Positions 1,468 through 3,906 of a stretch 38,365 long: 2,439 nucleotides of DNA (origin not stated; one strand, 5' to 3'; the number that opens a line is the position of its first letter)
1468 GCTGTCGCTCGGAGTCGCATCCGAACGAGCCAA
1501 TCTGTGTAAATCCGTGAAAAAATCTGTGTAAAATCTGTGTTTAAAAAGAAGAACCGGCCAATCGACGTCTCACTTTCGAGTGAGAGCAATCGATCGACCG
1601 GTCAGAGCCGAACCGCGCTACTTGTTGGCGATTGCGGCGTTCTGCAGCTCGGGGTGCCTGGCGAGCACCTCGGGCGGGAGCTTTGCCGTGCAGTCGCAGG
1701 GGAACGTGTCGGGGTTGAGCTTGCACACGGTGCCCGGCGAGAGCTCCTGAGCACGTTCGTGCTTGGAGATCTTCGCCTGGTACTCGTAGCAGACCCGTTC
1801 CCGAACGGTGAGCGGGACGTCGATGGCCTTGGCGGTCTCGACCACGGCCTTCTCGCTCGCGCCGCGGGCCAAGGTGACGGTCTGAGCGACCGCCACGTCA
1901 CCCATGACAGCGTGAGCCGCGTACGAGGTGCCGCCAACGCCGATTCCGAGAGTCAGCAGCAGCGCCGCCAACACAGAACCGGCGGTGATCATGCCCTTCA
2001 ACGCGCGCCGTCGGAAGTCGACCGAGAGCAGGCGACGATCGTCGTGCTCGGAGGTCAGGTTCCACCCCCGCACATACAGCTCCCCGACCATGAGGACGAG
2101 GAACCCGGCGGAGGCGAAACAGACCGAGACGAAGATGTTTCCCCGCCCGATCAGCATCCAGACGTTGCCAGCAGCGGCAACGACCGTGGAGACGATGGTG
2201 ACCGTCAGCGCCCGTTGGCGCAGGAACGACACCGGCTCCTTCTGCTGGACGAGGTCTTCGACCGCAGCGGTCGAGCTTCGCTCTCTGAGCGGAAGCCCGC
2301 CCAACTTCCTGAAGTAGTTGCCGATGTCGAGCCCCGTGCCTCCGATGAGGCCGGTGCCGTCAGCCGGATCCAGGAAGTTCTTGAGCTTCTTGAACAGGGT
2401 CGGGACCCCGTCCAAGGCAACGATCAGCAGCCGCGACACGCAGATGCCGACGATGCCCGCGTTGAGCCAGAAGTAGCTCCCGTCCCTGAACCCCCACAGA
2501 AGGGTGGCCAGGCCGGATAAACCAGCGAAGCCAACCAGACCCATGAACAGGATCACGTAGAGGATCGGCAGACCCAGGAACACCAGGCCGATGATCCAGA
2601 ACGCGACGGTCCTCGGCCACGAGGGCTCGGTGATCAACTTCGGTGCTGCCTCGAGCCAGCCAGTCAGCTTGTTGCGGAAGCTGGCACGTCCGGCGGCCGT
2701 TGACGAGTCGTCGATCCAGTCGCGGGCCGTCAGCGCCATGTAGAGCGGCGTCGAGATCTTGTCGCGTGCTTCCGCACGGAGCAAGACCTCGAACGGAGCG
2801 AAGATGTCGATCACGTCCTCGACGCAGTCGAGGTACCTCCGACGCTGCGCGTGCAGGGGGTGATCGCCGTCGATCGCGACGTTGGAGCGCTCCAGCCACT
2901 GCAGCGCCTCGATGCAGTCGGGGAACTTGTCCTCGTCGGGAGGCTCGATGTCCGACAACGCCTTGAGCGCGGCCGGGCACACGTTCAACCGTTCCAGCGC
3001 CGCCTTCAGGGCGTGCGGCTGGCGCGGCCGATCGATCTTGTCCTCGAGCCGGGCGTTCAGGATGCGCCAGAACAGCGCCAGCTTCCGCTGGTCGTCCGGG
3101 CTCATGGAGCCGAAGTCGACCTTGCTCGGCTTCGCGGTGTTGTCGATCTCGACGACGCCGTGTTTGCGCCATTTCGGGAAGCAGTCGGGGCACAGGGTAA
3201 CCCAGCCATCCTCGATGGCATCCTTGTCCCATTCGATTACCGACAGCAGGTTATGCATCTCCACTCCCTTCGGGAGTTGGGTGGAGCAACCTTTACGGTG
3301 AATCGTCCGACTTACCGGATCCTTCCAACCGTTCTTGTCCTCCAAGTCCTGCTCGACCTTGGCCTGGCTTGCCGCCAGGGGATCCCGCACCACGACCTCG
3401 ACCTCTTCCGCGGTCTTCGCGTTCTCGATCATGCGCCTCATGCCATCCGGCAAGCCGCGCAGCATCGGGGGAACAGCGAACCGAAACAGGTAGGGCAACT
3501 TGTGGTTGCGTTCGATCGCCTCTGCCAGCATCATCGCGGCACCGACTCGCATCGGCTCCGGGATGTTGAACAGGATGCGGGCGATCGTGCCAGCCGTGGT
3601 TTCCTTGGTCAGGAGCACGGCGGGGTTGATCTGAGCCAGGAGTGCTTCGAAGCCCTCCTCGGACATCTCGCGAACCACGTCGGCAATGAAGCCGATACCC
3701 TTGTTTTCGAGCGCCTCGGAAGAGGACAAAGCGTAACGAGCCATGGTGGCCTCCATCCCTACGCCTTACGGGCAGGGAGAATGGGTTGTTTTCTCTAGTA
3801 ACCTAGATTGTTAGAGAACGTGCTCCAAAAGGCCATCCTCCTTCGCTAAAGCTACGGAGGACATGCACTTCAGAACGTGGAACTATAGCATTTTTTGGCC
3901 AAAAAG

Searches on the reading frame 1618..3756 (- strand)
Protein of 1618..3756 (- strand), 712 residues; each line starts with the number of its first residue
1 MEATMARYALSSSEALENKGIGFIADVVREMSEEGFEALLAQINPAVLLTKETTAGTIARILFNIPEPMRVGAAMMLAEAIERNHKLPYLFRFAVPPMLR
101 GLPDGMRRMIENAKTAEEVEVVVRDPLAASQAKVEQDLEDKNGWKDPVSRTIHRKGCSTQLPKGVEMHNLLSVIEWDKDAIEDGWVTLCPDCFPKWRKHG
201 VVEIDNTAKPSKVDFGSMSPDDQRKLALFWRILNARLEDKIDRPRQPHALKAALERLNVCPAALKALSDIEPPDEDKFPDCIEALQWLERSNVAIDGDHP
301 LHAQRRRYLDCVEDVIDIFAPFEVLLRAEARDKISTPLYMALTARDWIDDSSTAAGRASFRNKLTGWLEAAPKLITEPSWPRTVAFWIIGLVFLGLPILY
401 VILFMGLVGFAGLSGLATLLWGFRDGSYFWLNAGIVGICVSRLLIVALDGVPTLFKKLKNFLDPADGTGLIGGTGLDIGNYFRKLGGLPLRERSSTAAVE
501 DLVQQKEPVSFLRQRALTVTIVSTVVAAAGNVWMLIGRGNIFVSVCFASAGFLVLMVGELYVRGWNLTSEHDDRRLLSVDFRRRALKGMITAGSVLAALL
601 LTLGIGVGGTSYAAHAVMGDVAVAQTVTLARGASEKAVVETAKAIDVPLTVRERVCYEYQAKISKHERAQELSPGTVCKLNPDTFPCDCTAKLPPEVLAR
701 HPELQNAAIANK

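Call 10: search_protein_families(library=pfam, proteins=[window:1618-3756:-], max_evalue=0.1)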
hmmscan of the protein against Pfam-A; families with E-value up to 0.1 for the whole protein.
window:1618-3756:- (712 aa): 0 families

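Call 17: find_encoding_contigs(protein=window:1618-3756:-, flank=10000, max_places=10)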
Protein window:1618-3756:- (712 aa): no gene with exactly this product is on record in the collection.

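Call 19: find_encoding_contigs(protein=window:1618-3744:-, flank=10000, max_places=10)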
Protein window:1618-3744:- (708 aa): no gene with exactly this product is on record in the collection.

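Call 21: find_homologous_proteins(query=window:1618-3756:-, max_evalue=0.001)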
Query window:1618-3756:- (712 aa): 2 proteins with E <= 0.001 among 8000 candidates.
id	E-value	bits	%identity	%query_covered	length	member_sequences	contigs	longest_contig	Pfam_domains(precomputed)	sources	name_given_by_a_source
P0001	0.0e+0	1612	100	99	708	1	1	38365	-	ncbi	-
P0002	1.4e-229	782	55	95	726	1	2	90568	-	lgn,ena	-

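Call 22: find_encoding_contigs(protein=P0002, flank=10000, max_places=6)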
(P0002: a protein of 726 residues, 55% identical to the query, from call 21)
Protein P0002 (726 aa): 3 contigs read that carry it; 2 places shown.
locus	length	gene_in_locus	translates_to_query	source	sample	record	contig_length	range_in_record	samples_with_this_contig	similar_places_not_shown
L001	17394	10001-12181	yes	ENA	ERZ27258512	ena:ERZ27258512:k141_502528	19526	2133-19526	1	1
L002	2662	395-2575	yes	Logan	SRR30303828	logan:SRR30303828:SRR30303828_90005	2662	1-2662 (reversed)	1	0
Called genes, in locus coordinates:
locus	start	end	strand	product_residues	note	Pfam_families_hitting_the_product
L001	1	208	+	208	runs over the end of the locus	-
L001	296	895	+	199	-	-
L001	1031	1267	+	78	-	-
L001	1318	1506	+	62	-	-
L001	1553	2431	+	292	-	PF13489:Methyltransf_23, PF08241:Methyltransf_11, PF08242:Methyltransf_12 (weak), PF13649:Methyltransf_25 (weak)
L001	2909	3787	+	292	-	PF00483:NTP_transferase, PF12804:NTP_transf_3 (faint)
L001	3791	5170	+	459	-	PF13416:SBP_bac_8, PF01547:SBP_bac_1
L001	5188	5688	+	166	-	PF04956:TrbC (faint), PF18895:T4SS_pilin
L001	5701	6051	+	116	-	PF18895:T4SS_pilin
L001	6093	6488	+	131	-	PF18895:T4SS_pilin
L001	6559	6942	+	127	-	PF18895:T4SS_pilin (weak)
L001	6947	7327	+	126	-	PF18895:T4SS_pilin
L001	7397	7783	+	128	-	PF18895:T4SS_pilin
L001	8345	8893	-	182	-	-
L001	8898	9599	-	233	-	-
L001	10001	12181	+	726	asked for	-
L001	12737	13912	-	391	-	PF04932:Wzy_C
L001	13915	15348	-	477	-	PF01943:Polysacc_synt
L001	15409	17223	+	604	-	PF16158:N_BRCA1_IG (weak), PF08486:SpoIID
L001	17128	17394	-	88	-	?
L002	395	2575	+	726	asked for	-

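Call 23: find_encoding_contigs(protein=P0001, flank=3000, max_places=3)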
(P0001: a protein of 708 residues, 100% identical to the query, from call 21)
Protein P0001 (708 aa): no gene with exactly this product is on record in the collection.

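Call 45: search_protein_representatives(alignment_id=A2)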
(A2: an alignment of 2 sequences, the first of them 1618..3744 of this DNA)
Query: 2 sequences, 730 profile positions. Proteins with E-value up to 0.001 (for the whole library): 19; up to 1e-10: 11; up to 1e-30: 5. The best 19 are listed.
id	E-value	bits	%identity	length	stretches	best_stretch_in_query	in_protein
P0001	0.0e+00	1468.6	-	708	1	1-730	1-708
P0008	2.1e-147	508.9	-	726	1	51-724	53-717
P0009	1.1e-123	430.5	-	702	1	9-724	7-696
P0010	2.2e-70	254.3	-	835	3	312-710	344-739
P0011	8.7e-35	136.6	-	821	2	351-622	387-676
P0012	1.0e-25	106.6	-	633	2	409-707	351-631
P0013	1.8e-19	85.9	-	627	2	412-707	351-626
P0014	2.4e-19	85.5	-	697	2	228-710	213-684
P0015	8.1e-15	70.6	-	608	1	412-707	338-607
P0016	2.9e-14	68.7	-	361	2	415-493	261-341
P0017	6.8e-12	60.9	-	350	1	411-655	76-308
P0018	1.8e-08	49.6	-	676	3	510-651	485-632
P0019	1.1e-06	43.6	-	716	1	28-127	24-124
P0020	5.0e-06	41.5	-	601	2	15-122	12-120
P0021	1.5e-05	40.0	-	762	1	4-203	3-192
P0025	3.4e-04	35.5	-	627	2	7-112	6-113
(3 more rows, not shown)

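Call 48: find_homologous_proteins(query=A4, max_evalue=0.001)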
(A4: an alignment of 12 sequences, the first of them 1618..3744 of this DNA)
Query A4 (12 sequences) (708 aa, profile of the alignment): 3 proteins with E <= 0.001 among 8000 candidates.
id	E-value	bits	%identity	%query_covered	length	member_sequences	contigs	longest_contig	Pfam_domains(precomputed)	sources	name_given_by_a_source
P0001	8.7e-252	856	100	100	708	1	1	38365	-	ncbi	-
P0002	2.5e-244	831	55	95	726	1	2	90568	-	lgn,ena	-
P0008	8.7e-230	783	39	98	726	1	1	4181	-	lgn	-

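Call 49: find_encoding_contigs(protein=P0010, flank=8000, max_places=4)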
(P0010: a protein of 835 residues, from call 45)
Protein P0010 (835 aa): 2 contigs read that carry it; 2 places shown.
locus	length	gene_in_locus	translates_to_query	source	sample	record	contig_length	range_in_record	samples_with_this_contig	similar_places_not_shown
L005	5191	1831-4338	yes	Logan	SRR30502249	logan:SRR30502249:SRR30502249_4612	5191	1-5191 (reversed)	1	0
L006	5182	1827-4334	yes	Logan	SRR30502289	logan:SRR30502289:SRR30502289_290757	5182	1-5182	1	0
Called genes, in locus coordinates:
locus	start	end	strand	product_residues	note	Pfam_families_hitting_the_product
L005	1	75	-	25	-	?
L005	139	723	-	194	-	-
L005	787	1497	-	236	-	-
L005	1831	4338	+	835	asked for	-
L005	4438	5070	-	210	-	-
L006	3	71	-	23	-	?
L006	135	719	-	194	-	-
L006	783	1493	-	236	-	-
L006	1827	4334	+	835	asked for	-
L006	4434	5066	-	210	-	-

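Call 50: find_encoding_contigs(protein=P0012, flank=8000, max_places=4)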
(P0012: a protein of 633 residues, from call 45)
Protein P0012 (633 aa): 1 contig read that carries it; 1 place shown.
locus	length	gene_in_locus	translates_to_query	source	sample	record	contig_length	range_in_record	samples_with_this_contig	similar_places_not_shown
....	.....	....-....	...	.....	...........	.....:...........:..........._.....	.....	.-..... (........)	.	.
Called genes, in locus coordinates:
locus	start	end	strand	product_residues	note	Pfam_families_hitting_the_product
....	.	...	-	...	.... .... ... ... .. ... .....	-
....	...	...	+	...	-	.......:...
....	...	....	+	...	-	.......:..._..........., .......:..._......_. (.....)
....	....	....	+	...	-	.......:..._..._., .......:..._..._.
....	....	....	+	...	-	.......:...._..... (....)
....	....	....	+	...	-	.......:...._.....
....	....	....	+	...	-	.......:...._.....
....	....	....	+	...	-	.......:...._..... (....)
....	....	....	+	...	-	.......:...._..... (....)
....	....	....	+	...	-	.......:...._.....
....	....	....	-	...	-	-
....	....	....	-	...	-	-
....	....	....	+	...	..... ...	-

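Call 65: predict_structure(alignment_id=A4)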
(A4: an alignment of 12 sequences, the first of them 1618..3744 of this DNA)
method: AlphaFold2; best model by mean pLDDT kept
length: 708 residues; sequences in the alignment: 12
mean_pLDDT: 66.8   pTM: 0.31
mean pLDDT of the five models: 66.8, 66.2, 57.5, 55.3, 53.1
residues with pLDDT >= 90: 8; 70-90: 332; 50-70: 260; < 50: 108
segments of 3 or more residues with pLDDT < 50: 1-21, 193-209, 418-422, 456-460, 462-469, 483-489, 496-501, 531-535, 614-628, 642-644, 704-708
pLDDT, mean of each block of 10 residues (from residue 1): 32 41 62 75 69 69 71 76 73 79 71 53 54 76 85 76 83 76 77 41 37 76 90 85 87 84 75 81 78 74 88 89 83 78 76 72 71 64 62 65 68 56 58 65 56 50 44 51 47 50 53 63 57 53 70 67 55 68 77 75 65 46 47 56 59 79 68 76 81 76 48
secondary structure, 60 per line:
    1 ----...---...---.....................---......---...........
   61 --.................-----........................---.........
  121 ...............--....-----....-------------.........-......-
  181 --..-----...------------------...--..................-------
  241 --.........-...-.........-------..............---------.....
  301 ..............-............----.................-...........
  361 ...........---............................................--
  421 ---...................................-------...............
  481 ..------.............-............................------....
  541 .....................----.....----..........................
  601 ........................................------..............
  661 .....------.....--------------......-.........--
elements in order (helices of 4 or more, strands of 3 or more residues): H17-37 H41-46 H50-60 H63-79 H85-108 H112-135 E138-141 E147-150 H166-172 H174-179 H216-233 H243-251 H257-265 H273-286 H296-314 H316-327 H332-348 H350-371 H375-418 H424-458 H466-482 H489-501 H503-530 H537-561 H566-570 H575-640 H647-665 H672-676 H691-696 H698-706

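Call 67: find_encoding_contigs(protein=P0021, flank=9000, max_places=3)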
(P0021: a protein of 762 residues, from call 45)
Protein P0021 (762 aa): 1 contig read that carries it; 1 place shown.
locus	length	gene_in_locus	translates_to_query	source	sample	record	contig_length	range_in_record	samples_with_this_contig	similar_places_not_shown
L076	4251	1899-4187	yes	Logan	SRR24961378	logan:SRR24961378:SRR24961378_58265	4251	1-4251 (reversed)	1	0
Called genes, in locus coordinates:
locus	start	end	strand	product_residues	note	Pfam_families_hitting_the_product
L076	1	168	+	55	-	?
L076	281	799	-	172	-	-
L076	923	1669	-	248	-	-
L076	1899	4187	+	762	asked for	-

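Call 69: fold_search(model_id=the predicted structure, library=pdb)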
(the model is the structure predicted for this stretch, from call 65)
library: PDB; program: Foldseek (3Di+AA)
matches with E <= 10: 59; with E <= 0.001: 0
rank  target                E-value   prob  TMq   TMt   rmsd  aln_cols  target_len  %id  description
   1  9exz_B                1.9e+00  0.04  0.09  0.10  34.7       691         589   14  Efficient and scalable protein design using a relaxed sequence space (released 2024-10-16)
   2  9jfu_R                2.1e+00  0.05  0.07  0.12  32.7       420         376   13  Cryo-EM structure of inactive GPR4 with NE52-QQ57 (released 2025-04-23)
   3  6wno_D                2.2e+00  0.05  0.07  0.12  32.9       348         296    9  Plasmodium vivax reticulocyte binding protein 2b (PvRBP2b) bound to human monoclonal antibody 243244 (released 2021-01-27)
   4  6wqo_D                2.2e+00  0.06  0.08  0.14  33.4       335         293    8  Plasmodium vivax reticulocyte binding protein 2b (PvRBP2b) bound to human monoclonal antibody 283284 (released 2021-01-27)
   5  2x3v_A                2.7e+00  0.08  0.07  0.14  33.0       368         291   11  Structure of The F-BAR Domain of Mouse Syndapin I (released 2010-04-07)
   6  1xwj_A                3.0e+00  0.08  0.07  0.16  27.2       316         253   12  Vinculin head (1-258) in complex with the talin vinculin binding site 3 (1945-1969) (released 2005-10-11)
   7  6grj_B                3.2e+00  0.06  0.07  0.15  41.1       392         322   14  Structure of the AhlB pore of the tripartite alpha-pore forming toxin, AHL, from Aeromonas hydrophila. (released 2019-07-03)
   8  7rtt_A                3.5e+00  0.06  0.07  0.11  37.5       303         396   13  Cryo-EM structure of a TTYH2 cis-dimer (released 2021-08-25)
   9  9qd4                  3.6e+00  0.15  0.11  0.15  22.8       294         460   12  Crystal structure of the neurotensin receptor 1 in complex with the small-molecule full agonist cp30a (released 2026-02-11)
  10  6vi4_B                3.6e+00  0.14  0.12  0.25  24.5       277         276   10  Nanobody-Enabled Monitoring of Kappa Opioid Receptor States (released 2020-03-18)
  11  8rq3                  3.6e+00  0.02  0.08  0.05  35.3       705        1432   12  Cryo-em structure of the rat Multidrug resistance-associated protein 2 (rMrp2) in an autoinhibited state (nucleotide-fre (released 2024-02-14)
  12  6z8n                  4.1e+00  0.08  0.12  0.15  21.4       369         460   15  Crystal structure of the neurotensin receptor 1 in complex with the small-molecule full agonist SRI-9829 (released 2021-02-10)
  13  6o7u_o                4.3e+00  0.14  0.07  0.23   9.9       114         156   20  Saccharomyces cerevisiae V-ATPase Stv1-VO (released 2019-04-03)
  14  9l0m_A                4.9e+00  0.14  0.12  0.11  12.0       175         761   20  Structure of gain-of-function polycystin-1/polycystin-2 complex (released 2025-12-17)
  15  8zkr_A                4.9e+00  0.13  0.12  0.11  18.5       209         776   18  Structure of Polycystin-1/Polycystin-2 complex with phosphatidic acid bound (released 2025-05-21)
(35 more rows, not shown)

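Call 71: search_protein_families(library=ncbifam, proteins=[window:1618-3744:-, P0010, P0012, P0021], max_evalue=0.1)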
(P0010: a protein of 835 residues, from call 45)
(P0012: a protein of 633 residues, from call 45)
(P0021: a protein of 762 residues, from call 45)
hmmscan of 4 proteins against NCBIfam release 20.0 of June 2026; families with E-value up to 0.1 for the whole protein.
window:1618-3744:- (708 aa): 1 family
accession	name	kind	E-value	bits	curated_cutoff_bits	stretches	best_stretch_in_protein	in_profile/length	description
NF050093.1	SitA5_escort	subfamily_domain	0.049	13.1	160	0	27-75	148-196/262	SitA5 family polymorphic toxin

P0010 (835 aa): 0 families

P0012 (633 aa): 0 families

P0021 (762 aa): 1 family
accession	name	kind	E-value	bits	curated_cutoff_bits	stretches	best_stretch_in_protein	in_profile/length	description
NF053845.1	CoaP_CTERM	equivalog_domain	0.089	12.5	35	0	729-749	12-32/35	choice-of-anchor protein CoaP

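Call 72: search_protein_families(library=phrogs, proteins=[window:1618-3744:-, P0010, P0012, P0021], max_evalue=0.1)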
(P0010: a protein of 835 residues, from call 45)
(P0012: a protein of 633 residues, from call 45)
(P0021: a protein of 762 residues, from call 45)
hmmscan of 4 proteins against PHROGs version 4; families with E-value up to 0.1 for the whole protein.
window:1618-3744:- (708 aa): 0 families

P0010 (835 aa): 0 families

P0012 (633 aa): 0 families

P0021 (762 aa): 0 families

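Call 73: search_dna_similar(query=window:1618-3744:-, collection=phages, mode=protein, max_evalue=0.001)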
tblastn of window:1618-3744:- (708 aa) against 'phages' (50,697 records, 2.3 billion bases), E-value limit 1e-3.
No match.

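Call 74: search_dna_similar(query=window:1618-3744:-, collection=plasmids, mode=protein, max_evalue=0.001)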
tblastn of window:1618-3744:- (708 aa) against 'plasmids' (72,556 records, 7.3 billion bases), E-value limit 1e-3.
No match.

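Call 75: find_related_loci(query=A4, collection=viral_contigs, flank=5000)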
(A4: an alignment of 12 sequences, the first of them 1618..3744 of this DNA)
Query A4 (708 aa) in viral_contigs; peptide patterns used: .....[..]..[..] (x = any residue, [..] = any of these).
118 stretches matched a pattern, but none encodes a relative of the query by tblastn (E <= 1e-3).

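Call 78: find_related_loci(query=A6, collection=metagenome_contigs, flank=10000)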
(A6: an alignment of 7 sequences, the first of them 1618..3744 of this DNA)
Query A6 (708 aa) in metagenome_contigs; peptide patterns used: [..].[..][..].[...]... (x = any residue, [..] = any of these).
45 stretches matched a pattern, but none encodes a relative of the query by tblastn (E <= 1e-3).

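Call 81: find_encoding_contigs(protein=P0011, flank=9000, max_places=3)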
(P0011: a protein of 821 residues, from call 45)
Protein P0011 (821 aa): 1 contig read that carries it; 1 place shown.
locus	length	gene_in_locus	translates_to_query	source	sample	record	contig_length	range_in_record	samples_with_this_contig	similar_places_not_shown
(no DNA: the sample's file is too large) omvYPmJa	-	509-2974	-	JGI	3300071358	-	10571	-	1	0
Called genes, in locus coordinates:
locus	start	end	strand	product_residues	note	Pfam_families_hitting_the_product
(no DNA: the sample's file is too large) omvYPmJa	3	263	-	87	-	?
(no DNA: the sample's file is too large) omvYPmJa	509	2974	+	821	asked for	-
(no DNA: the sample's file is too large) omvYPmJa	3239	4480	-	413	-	PF04932:Wzy_C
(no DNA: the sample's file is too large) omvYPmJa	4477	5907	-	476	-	PF01943:Polysacc_synt, PF13440:Polysacc_synt_3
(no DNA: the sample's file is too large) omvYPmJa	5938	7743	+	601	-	PF16158:N_BRCA1_IG (weak), PF08486:SpoIID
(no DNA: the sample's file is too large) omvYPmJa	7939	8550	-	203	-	PF03703:bPH_2 (weak)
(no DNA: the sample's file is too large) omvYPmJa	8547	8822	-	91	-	-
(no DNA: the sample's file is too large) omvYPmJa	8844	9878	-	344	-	PF05673:DUF815 (faint), PF05496:RuvB_N, PF13191:AAA_16 (faint), PF00004:AAA, PF07728:AAA_5, PF17864:AAA_lid_4, PF05491:WHD_RuvB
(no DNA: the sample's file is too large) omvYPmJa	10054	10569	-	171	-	?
